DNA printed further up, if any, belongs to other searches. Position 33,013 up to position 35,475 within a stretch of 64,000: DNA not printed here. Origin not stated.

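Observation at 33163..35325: T9SS-sorted trypsin-fold protease inside a B12 locus: candidate corrinoid-liberating protease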

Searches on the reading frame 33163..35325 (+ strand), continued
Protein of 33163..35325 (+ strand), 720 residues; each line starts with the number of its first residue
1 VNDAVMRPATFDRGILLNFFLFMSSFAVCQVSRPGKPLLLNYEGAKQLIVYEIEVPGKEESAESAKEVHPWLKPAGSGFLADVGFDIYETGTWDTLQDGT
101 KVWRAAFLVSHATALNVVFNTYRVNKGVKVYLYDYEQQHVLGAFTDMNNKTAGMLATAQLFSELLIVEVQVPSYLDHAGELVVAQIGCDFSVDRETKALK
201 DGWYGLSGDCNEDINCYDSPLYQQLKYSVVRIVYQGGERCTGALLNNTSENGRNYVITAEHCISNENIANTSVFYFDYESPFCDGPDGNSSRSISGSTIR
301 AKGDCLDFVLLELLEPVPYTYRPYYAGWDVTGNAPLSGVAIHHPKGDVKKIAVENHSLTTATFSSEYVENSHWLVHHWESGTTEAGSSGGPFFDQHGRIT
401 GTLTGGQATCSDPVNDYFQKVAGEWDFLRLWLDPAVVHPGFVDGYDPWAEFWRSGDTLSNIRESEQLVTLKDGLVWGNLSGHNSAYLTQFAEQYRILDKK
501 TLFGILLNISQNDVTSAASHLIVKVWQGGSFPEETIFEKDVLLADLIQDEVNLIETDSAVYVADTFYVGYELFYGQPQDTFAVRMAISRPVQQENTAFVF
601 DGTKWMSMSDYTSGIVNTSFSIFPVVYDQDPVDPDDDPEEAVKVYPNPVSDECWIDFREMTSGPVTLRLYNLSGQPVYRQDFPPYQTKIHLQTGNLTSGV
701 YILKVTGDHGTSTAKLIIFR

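Call 44: search_protein_families(library=pfam, proteins=[L060:8928-9662:+, L013:5024-5761:+, L013:5834-6865:+, L071:5261-6454:+, L007:7687-9861:+, L074:2702-3427:+, L026:12167-13819:-, L026:9457-9840:-, L069:12577-14004:-, L014:12180-15053:+], max_evalue=0.01)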
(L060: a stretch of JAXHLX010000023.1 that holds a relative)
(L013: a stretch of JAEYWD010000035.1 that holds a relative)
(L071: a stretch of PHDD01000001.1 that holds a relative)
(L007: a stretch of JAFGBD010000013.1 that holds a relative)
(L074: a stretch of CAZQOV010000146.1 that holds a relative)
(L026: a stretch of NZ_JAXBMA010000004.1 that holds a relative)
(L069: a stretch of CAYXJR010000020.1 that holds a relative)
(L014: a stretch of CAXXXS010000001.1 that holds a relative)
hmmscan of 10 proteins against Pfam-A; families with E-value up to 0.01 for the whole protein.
L060:8928-9662:+ (244 aa): 1 family
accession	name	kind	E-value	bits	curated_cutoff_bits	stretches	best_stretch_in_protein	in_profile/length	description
PF14717.12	DUF4465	-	2.7e-52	178.1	25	1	65-236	2-176/176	Domain of unknown function (DUF4465)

L013:5024-5761:+ (245 aa): 1 family
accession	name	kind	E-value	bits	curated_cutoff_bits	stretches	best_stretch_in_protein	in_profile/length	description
PF14717.12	DUF4465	-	7.1e-52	176.7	25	1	70-239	4-176/176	Domain of unknown function (DUF4465)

L013:5834-6865:+ (343 aa): 1 family
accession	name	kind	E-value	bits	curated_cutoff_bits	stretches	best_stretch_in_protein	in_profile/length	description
PF18962.6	Por_Secre_tail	-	1.4e-10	41.7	27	1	271-341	1-74/75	Secretion system C-terminal sorting domain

L071:5261-6454:+ (397 aa): 2 families
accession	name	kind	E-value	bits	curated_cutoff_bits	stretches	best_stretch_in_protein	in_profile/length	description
PF14717.12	DUF4465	-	2e-54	185.1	25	1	62-232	2-176/176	Domain of unknown function (DUF4465)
PF18962.6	Por_Secre_tail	-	1.7e-07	31.9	27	1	325-392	1-72/75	Secretion system C-terminal sorting domain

L007:7687-9861:+ (724 aa): 2 families
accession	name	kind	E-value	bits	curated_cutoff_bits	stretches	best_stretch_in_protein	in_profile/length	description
PF07715.20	Plug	-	1e-25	90.7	23.9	1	50-158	3-107/107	TonB-dependent Receptor Plug Domain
PF00593.30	TonB_dep_Rec_b-barrel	-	1.3e-25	91.6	27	1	236-698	8-436/436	TonB dependent receptor-like, beta-barrel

L074:2702-3427:+ (241 aa): 1 family
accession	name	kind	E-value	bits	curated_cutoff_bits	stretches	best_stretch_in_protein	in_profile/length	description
PF14717.12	DUF4465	-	6.7e-46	157.3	25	1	65-235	2-176/176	Domain of unknown function (DUF4465)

L026:12167-13819:- (550 aa): 3 families
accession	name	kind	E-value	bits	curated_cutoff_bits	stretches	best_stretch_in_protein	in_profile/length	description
PF00924.24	MS_channel_2nd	-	2.4e-19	69.6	20.2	1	352-418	2-68/68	Mechanosensitive ion channel, beta-domain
PF21082.3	MS_channel_3rd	-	2.9e-14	53.7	21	1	430-510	4-88/88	Mechanosensitive ion channel MscS, C-terminal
PF05552.17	MS_channel_1st_1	-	0.0073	16.6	22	1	251-288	2-39/50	Mechanosensitive ion channel, conserved TM helix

L026:9457-9840:- (127 aa): 1 family
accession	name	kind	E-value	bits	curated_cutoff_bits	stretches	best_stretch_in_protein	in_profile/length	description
PF14376.11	Haem_bd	-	6.5e-16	58.9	27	2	55-117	70-132/133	Haem-binding domain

L069:12577-14004:- (475 aa): 8 families
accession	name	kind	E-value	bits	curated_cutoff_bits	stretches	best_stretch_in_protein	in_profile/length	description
PF13905.12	Thioredoxin_8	-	1.5e-16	61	27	1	363-454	2-94/94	Thioredoxin-like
PF00578.27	AhpC-TSA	-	2.5e-14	53.7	26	1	337-456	1-123/124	AhpC/TSA family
PF08534.16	Redoxin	-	4.5e-10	39.9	26.6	1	338-463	3-137/148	Redoxin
PF17127.10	DUF5106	-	1.6e-09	38.8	28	1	212-328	29-144/151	Domain of unknown function (DUF5106)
PF00085.26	Thioredoxin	-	1.2e-05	25.7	23.5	1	362-416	18-71/103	Thioredoxin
PF13098.12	Thioredoxin_2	-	3.9e-05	24.4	27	1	362-456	5-89/104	Thioredoxin-like domain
PF14289.11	DUF4369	-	5.3e-05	24.1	25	1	31-110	1-78/91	Domain of unknown function (DUF4369)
PF13851.11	GAS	-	0.0025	17.7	32.3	1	101-177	24-100/200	Growth-arrest specific micro-tubule binding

L014:12180-15053:+ (957 aa): 9 families
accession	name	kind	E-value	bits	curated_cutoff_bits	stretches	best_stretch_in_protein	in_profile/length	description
PF07719.23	TPR_2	-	2.2e-28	96.4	27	1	481-506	8-33/34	Tetratricopeptide repeat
PF00515.34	TPR_1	-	9.5e-22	76.3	27.8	2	481-506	8-33/34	Tetratricopeptide repeat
PF13181.12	TPR_8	-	2e-19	68.4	25.7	2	543-570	6-33/34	Tetratricopeptide repeat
PF13414.12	TPR_11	-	2.4e-16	59.6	26.8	2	481-506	1-26/42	TPR repeat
PF13428.12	TPR_14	-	3.9e-14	52.2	23.5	0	545-578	8-41/44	Tetratricopeptide repeat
PF13432.12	TPR_16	-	4.2e-09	37.1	32.7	0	174-196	2-24/65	Tetratricopeptide repeat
PF14559.12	TPR_19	-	5.8e-09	36.6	25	0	545-577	32-64/68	Tetratricopeptide repeat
PF13424.12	TPR_12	-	7.9e-07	29.6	30.1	0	545-567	52-74/77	Tetratricopeptide repeat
PF17210.9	SdrD_B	-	0.0043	17.7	29.7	0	28-82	12-66/112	SdrD B-like domain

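Call 46: search_solved_structures(query=L060:8928-9662:+, max_evalue=0.01)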
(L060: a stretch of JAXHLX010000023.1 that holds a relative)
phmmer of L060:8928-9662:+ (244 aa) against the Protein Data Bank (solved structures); distinct sequences matched with E-value up to 0.01: 6.
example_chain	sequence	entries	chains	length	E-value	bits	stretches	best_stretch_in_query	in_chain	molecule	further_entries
9hmu_A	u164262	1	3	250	1.1e-25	94.2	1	50-236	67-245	DUF4465 domain containing protein D5EK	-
9fct_B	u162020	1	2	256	9e-24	87.9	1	2-236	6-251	DUF4465 domain-containing protein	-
9qpm_A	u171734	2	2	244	8.3e-23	84.7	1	59-237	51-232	DUF4465 domain-containing protein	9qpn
4jqr_A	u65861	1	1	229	3.8e-12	49.8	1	55-236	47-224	hypothetical protein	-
9i2l_B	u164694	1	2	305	2.7e-11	47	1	87-236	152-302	DUF4465 domain-containing protein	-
4e9k_A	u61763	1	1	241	1e-06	32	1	48-236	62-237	hypothetical protein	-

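Call 88: find_encoding_contigs(protein=P0031, flank=8000, max_places=1)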
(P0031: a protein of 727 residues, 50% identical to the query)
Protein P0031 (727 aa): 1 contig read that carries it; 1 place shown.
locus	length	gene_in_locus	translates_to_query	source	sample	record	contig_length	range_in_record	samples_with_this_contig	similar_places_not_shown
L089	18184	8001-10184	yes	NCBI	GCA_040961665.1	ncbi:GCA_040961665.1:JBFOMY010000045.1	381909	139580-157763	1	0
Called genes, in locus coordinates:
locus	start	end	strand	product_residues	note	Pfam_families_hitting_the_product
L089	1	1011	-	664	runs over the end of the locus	PF22745:Nlig-Ia, PF01653:DNA_ligase_aden, PF03120:OB_DNA_ligase, PF03119:DNA_ligase_ZBD, PF12826:HHH_2, PF14520:HHH_5 (weak), PF00533:BRCT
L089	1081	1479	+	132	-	-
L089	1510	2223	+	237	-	-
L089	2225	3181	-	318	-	-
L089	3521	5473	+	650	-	PF07715:Plug, PF00593:TonB_dep_Rec_b-barrel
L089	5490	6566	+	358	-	PF16819:DUF5074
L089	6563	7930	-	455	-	PF01408:GFO_IDH_MocA, PF19051:GFO_IDH_MocA_C2, PF22725:GFO_IDH_MocA_C3 (weak), PF19051:GFO_IDH_MocA_C2 (weak)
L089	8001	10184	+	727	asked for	PF13365:Trypsin_2 (weak), PF18962:Por_Secre_tail (weak)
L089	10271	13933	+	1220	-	PF00515:TPR_1 (faint), PF07719:TPR_2 (faint), PF13181:TPR_8 (faint), PF13414:TPR_11 (faint), PF13424:TPR_12 (faint), PF13428:TPR_14 (faint), PF13432:TPR_16 (faint), PF14559:TPR_19 (faint)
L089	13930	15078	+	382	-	PF01497:Peripla_BP_2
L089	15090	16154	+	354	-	PF01032:FecCD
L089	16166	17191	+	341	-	PF00005:ABC_tran, PF13304:AAA_21 (weak)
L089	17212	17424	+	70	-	-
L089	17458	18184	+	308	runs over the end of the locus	PF00535:Glycos_transf_2, PF10111:Glyco_tranf_2_2 (faint)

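Call 89: find_encoding_contigs(protein=P0077, flank=8000, max_places=1)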
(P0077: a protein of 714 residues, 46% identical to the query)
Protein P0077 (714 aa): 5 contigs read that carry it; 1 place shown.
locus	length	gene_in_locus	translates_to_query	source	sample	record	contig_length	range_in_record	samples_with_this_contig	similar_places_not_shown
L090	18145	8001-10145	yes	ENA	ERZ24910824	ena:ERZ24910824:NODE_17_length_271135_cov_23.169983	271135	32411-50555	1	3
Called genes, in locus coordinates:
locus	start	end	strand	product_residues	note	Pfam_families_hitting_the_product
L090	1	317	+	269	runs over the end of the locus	PF01618:MotA_ExbB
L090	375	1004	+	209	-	PF02472:ExbD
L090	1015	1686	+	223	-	PF02472:ExbD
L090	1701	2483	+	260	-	PF28545:1TM_TonB_rel, PF03544:TonB_C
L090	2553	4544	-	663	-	PF22745:Nlig-Ia, PF01653:DNA_ligase_aden, PF03120:OB_DNA_ligase, PF03119:DNA_ligase_ZBD, PF14520:HHH_5 (faint), PF12826:HHH_2, PF00533:BRCT, PF12738:PTCB-BRCT (weak)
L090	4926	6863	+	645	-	PF07715:Plug, PF00593:TonB_dep_Rec_b-barrel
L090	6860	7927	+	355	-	PF16819:DUF5074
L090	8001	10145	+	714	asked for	PF00089:Trypsin (faint), PF13365:Trypsin_2, PF18962:Por_Secre_tail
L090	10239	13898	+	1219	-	PF00515:TPR_1 (faint), PF07719:TPR_2 (faint), PF13176:TPR_7 (faint), PF13181:TPR_8 (faint), PF13374:TPR_10 (faint), PF13414:TPR_11 (faint), PF13424:TPR_12 (faint), PF13428:TPR_14 (faint), +2 more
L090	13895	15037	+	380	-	PF01497:Peripla_BP_2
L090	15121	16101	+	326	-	PF01032:FecCD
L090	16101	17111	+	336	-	PF00005:ABC_tran, PF02463:SMC_N (faint), PF13304:AAA_21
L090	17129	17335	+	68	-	-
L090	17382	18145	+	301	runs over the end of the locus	PF00535:Glycos_transf_2, PF10111:Glyco_tranf_2_2 (faint)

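Call 90: find_encoding_contigs(protein=P0057, flank=8000, max_places=1)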
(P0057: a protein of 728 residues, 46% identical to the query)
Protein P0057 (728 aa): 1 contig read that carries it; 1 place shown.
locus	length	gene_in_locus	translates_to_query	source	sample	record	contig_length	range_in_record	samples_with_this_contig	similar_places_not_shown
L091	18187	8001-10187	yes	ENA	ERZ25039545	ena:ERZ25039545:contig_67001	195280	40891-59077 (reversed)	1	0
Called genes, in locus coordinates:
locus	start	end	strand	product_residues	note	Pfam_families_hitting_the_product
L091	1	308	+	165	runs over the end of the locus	PF01618:MotA_ExbB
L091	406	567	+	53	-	PF02472:ExbD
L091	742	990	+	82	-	-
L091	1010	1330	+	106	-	PF02472:ExbD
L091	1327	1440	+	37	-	-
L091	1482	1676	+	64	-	-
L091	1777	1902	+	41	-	-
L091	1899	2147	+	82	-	-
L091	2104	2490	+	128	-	PF03544:TonB_C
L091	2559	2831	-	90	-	PF00533:BRCT, PF16589:BRCT_2 (weak), PF12738:PTCB-BRCT (weak)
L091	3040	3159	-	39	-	-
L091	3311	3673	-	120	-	PF01653:DNA_ligase_aden (weak), PF03120:OB_DNA_ligase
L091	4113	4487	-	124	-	PF22745:Nlig-Ia, PF01653:DNA_ligase_aden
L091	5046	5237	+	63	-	-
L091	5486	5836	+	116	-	-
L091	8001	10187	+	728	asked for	PF00089:Trypsin (weak), PF13365:Trypsin_2, PF18962:Por_Secre_tail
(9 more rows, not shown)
